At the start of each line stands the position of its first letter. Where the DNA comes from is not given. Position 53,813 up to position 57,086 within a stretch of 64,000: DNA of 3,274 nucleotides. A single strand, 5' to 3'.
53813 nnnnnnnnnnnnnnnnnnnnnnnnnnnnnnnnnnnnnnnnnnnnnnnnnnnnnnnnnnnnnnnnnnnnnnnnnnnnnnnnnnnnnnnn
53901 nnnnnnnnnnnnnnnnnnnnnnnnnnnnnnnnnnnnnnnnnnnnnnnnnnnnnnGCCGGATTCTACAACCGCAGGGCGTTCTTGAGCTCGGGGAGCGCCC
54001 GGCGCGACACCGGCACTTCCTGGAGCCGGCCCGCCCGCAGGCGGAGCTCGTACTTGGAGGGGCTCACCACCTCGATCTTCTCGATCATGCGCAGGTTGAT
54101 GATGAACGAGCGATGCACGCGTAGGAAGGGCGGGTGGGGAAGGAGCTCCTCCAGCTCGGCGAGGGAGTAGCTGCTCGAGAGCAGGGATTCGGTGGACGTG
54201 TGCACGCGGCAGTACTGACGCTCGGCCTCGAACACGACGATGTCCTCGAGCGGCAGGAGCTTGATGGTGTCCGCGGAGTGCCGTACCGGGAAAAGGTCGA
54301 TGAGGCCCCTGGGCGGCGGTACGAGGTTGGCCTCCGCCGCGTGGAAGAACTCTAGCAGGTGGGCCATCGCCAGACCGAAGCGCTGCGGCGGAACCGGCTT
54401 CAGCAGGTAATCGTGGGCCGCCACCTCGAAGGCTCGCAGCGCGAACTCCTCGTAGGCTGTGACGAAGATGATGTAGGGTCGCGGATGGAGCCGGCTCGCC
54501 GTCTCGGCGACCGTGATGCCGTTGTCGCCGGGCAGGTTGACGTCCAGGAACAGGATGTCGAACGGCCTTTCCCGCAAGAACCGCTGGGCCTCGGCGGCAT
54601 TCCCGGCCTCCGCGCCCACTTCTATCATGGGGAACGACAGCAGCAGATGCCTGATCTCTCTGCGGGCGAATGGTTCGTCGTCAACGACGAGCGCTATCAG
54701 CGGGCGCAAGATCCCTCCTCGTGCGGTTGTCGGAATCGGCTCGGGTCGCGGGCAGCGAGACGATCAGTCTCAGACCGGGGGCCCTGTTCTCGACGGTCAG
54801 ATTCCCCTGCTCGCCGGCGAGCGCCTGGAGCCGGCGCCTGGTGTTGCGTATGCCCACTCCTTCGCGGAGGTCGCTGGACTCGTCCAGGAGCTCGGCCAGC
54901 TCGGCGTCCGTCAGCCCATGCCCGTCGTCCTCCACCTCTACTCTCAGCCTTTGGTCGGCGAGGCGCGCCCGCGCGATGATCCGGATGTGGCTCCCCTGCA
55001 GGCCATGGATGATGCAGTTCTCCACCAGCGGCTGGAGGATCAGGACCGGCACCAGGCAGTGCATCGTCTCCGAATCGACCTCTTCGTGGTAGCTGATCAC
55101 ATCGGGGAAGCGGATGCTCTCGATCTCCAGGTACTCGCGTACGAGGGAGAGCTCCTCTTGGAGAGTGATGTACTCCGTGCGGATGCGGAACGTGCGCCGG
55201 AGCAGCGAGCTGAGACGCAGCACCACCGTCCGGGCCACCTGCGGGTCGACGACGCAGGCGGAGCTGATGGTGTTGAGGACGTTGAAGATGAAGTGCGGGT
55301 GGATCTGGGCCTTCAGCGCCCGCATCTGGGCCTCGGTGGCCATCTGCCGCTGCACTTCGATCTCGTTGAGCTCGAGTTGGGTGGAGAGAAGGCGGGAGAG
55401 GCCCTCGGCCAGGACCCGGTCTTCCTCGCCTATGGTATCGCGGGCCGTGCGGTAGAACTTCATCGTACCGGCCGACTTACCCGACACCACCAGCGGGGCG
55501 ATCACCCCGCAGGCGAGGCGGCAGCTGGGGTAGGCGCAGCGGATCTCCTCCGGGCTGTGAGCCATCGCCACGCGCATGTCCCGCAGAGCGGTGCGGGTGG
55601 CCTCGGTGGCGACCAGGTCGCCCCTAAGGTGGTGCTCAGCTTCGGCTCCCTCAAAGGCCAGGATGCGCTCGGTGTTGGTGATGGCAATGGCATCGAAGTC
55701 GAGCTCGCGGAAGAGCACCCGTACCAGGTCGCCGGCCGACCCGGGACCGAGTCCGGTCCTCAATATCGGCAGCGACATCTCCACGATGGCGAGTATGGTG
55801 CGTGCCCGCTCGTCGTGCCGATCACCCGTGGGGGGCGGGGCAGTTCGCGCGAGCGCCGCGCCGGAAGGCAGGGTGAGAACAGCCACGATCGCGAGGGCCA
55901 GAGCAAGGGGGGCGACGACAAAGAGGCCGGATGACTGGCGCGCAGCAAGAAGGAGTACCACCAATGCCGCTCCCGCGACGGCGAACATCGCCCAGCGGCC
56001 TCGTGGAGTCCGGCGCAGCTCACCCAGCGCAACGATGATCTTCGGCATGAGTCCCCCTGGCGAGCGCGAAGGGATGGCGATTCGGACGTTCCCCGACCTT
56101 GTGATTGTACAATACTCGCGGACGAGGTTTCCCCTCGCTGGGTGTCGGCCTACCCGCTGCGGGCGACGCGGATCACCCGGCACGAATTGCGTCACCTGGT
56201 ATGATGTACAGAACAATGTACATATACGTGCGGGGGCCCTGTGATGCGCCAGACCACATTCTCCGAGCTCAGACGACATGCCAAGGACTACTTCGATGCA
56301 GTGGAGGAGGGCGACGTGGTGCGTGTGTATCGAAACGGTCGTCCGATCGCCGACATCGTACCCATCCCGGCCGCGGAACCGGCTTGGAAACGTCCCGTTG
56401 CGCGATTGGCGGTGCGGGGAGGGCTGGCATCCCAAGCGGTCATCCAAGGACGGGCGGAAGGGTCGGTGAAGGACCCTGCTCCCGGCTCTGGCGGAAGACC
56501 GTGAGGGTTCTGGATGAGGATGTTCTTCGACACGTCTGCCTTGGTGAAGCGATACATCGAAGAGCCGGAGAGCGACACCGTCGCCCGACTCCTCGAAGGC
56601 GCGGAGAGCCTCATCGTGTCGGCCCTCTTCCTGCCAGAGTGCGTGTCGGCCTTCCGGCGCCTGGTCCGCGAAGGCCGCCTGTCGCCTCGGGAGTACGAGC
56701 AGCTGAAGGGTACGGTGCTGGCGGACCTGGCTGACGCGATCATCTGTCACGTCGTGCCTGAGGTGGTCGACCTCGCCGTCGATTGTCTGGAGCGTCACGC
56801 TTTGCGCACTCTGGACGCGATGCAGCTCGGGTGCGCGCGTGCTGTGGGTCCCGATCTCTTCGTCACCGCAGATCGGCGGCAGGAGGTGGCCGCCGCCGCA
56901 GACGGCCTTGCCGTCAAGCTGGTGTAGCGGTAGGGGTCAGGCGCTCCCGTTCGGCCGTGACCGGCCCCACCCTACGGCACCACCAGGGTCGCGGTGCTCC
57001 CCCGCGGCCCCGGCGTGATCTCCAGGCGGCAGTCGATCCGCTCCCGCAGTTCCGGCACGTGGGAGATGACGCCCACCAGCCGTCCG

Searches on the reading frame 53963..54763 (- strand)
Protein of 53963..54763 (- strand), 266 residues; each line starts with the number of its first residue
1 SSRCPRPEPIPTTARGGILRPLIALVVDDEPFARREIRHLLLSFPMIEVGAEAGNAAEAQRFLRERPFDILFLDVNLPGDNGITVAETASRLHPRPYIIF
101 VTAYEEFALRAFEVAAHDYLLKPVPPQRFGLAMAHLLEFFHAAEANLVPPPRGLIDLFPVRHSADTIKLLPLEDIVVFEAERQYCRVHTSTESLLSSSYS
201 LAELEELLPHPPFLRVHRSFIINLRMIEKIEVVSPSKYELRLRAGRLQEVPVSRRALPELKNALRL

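Call 50: search_protein_families(library=pfam, proteins=[window:53963-54763:-], max_evalue=0.00001)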
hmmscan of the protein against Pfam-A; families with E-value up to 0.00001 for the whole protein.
window:53963-54763:- (266 aa): 2 families
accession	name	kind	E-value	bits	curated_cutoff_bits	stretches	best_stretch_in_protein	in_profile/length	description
PF04397.21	LytTR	-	1.2e-22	80.3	22.6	1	166-264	2-97/98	LytTr DNA-binding domain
PF00072.30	Response_reg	-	3.5e-20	72.7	30.2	1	25-128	2-105/111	Response regulator receiver domain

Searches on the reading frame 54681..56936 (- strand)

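Call 50: search_protein_families(library=pfam, proteins=[window:54681-56936:-], max_evalue=0.00001)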
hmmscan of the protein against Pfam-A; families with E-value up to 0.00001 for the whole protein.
window:54681-56936:- (751 aa): 2 families
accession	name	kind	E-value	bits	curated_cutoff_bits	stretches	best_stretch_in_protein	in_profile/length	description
PF06580.19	His_kinase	-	1.4e-23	83.3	25.2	1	536-612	1-79/81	Histidine kinase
PF02518.31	HATPase_c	-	1.9e-09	38.4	26.4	1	632-731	8-110/111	Histidine kinase-, DNA gyrase B-, and HSP90-like ATPase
